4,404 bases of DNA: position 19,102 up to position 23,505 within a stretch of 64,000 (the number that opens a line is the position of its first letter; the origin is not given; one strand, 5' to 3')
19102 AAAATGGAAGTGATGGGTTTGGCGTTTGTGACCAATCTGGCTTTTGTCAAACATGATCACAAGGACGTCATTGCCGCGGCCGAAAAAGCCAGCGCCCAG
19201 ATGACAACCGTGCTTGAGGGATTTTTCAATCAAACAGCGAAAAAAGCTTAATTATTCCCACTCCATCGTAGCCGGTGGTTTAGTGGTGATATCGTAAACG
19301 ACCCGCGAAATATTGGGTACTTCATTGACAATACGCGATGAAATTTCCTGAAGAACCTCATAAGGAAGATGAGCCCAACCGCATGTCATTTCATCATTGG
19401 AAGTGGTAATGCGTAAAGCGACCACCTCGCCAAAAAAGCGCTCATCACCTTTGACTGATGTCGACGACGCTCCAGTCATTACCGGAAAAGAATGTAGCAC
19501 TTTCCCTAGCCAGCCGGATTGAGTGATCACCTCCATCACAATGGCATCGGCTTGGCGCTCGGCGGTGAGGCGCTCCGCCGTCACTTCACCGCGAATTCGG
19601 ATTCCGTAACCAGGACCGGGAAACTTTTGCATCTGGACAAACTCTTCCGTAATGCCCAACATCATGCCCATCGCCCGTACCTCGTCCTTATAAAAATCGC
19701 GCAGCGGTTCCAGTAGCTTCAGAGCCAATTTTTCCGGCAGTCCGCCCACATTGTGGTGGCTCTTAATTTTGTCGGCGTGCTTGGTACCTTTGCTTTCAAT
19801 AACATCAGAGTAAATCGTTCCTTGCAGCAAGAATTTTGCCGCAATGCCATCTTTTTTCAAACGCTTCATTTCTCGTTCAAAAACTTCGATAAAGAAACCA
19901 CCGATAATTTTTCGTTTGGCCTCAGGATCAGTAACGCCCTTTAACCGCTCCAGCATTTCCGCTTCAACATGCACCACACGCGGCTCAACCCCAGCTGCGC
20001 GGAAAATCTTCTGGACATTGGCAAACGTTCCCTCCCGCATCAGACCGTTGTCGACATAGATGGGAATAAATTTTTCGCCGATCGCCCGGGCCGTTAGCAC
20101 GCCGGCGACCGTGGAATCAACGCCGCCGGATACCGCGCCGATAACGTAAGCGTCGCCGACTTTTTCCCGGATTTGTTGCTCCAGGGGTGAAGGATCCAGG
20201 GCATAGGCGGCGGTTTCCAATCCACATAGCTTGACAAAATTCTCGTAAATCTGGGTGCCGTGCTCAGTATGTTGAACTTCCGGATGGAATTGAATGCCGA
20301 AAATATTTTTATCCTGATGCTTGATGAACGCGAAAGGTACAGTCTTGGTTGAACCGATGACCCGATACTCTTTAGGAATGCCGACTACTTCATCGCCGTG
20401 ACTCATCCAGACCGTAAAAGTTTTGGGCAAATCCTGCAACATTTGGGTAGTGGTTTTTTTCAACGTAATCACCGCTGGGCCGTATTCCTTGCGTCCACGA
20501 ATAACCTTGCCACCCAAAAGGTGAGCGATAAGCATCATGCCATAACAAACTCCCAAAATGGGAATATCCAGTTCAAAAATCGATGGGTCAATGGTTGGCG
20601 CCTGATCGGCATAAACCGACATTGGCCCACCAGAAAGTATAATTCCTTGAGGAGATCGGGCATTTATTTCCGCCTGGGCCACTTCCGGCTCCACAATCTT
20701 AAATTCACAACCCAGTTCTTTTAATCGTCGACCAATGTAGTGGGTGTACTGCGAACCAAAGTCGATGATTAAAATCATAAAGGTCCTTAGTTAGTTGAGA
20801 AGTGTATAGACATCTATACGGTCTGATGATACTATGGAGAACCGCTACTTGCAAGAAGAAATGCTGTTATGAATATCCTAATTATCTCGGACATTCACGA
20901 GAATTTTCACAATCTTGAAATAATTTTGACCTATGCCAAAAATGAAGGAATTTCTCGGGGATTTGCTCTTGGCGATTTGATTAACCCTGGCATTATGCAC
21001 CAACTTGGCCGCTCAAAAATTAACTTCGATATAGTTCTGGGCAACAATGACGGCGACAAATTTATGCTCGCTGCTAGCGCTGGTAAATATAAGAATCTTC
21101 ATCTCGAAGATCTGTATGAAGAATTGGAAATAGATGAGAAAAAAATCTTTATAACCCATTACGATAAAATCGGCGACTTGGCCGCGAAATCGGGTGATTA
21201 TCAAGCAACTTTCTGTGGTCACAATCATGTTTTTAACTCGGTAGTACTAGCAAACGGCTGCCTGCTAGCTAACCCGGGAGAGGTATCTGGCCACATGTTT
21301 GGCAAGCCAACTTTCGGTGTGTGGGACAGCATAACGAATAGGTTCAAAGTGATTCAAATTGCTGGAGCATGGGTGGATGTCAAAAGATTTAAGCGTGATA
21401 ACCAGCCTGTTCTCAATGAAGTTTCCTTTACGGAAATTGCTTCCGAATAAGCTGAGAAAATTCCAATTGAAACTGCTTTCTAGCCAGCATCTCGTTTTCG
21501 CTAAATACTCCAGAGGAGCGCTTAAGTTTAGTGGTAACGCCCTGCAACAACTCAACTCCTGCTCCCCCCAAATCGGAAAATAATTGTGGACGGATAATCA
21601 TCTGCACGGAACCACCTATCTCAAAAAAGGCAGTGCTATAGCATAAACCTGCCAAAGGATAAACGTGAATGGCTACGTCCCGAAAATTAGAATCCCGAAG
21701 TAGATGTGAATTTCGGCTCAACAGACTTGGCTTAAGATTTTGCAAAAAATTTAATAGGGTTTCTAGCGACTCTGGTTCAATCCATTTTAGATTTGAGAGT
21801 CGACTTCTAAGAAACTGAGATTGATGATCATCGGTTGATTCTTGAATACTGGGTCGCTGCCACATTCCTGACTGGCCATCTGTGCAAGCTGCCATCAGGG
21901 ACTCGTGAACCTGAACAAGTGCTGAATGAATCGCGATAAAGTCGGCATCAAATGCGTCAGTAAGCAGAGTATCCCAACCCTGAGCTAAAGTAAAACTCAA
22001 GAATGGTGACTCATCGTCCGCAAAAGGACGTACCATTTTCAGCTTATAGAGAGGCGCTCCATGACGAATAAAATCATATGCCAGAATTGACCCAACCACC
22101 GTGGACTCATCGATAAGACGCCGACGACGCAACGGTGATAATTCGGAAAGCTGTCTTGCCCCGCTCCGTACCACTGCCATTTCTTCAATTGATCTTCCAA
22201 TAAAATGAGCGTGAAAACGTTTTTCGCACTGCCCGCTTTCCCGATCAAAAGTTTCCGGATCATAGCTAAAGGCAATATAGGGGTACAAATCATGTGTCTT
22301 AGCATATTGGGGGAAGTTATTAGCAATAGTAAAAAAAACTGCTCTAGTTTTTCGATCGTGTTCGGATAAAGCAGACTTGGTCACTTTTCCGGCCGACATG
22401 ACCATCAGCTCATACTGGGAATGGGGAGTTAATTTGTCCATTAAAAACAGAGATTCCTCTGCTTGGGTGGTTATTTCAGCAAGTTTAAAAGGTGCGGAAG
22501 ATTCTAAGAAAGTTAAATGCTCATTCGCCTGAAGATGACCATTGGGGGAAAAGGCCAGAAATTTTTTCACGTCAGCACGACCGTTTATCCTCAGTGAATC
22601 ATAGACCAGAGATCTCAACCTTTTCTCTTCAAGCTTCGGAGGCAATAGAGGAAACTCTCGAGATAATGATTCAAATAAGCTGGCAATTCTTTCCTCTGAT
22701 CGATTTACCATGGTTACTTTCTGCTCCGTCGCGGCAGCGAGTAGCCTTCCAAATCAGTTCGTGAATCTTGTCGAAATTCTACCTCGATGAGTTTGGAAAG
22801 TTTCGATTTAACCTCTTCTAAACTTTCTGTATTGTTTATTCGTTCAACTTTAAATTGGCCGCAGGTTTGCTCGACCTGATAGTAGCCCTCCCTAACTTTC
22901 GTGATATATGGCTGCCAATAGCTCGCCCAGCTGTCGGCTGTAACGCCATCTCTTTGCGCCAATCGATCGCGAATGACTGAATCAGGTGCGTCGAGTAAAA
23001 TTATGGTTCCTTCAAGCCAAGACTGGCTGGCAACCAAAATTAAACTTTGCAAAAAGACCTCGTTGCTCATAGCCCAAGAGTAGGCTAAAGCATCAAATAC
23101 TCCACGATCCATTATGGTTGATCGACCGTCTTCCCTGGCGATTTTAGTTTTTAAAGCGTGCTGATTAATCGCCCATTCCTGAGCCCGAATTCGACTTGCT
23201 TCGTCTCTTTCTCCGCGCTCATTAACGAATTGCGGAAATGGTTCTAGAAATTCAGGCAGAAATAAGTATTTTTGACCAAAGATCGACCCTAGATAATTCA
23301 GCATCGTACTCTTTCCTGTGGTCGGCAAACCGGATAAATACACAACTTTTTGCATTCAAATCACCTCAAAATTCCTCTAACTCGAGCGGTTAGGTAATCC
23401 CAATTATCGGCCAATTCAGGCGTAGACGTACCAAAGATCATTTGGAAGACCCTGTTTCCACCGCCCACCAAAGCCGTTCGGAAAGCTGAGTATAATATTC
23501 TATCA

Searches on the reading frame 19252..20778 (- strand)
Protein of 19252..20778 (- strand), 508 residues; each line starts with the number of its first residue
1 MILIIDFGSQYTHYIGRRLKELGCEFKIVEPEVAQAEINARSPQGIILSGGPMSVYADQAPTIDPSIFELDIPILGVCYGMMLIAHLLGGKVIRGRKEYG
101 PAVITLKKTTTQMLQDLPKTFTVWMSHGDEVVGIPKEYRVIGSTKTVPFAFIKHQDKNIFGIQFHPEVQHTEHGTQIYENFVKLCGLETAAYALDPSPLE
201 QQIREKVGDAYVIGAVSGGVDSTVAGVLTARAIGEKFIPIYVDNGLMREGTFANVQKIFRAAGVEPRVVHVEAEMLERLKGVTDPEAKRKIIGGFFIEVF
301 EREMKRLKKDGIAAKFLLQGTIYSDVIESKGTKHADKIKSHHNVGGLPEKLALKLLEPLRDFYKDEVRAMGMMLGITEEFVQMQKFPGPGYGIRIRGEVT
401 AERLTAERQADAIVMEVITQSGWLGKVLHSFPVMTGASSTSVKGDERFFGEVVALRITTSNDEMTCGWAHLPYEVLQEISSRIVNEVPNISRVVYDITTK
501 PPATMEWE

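Call 29: search_protein_families(library=pfam, proteins=[window:19252-20778:-], max_evalue=0.01)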
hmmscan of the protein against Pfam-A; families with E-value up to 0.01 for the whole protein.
window:19252-20778:- (508 aa): 4 families
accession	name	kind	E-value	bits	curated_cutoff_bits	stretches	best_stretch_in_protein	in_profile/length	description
PF00117.34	GATase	-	7.4e-47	159.9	22.8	1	3-182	1-187/190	Glutamine amidotransferase class-I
PF00958.27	GMP_synt_C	-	2e-31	108.3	27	1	417-507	2-92/92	GMP synthase C terminal domain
PF07722.19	Peptidase_C26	-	4.2e-05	23.9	20.5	1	68-167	102-219/219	Peptidase C26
PF02540.23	NAD_synthase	-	0.00012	21.7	21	1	199-246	9-56/242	NAD synthase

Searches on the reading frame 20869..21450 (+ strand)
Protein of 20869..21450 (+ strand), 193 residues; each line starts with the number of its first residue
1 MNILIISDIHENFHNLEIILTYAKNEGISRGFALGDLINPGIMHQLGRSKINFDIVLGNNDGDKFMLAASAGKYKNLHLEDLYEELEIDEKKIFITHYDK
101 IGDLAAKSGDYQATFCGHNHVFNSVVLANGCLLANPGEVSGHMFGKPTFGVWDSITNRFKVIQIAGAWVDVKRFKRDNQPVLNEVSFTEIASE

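Call 29: search_protein_families(library=pfam, proteins=[window:20869-21450:+], max_evalue=0.01)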
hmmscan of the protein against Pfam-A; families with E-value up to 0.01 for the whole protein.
window:20869-21450:+ (193 aa): 2 families
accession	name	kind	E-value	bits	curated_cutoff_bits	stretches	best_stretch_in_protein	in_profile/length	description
PF12850.12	Metallophos_2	-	1.9e-23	83.6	27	1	1-153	1-150/154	Calcineurin-like phosphoesterase superfamily domain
PF00149.33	Metallophos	-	2.8e-05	25.1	21.5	1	1-98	1-115/191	Calcineurin-like phosphoesterase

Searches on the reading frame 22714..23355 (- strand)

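Call 29: search_protein_families(library=pfam, proteins=[window:22714-23355:-], max_evalue=0.01)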
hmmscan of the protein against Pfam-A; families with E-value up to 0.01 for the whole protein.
window:22714-23355:- (213 aa): 4 families
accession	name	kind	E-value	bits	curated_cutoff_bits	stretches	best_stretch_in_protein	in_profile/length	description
PF13238.12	AAA_18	-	7.3e-07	30.1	29.4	1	6-136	2-112/128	AAA domain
PF13521.12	AAA_28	-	2.3e-06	28.3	27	1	5-99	2-96/164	AAA domain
PF13671.12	AAA_33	-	0.00026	21.7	27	1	4-137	1-120/143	AAA domain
PF02223.23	Thymidylate_kin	-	0.0066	16.6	27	0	67-184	70-183/185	Thymidylate kinase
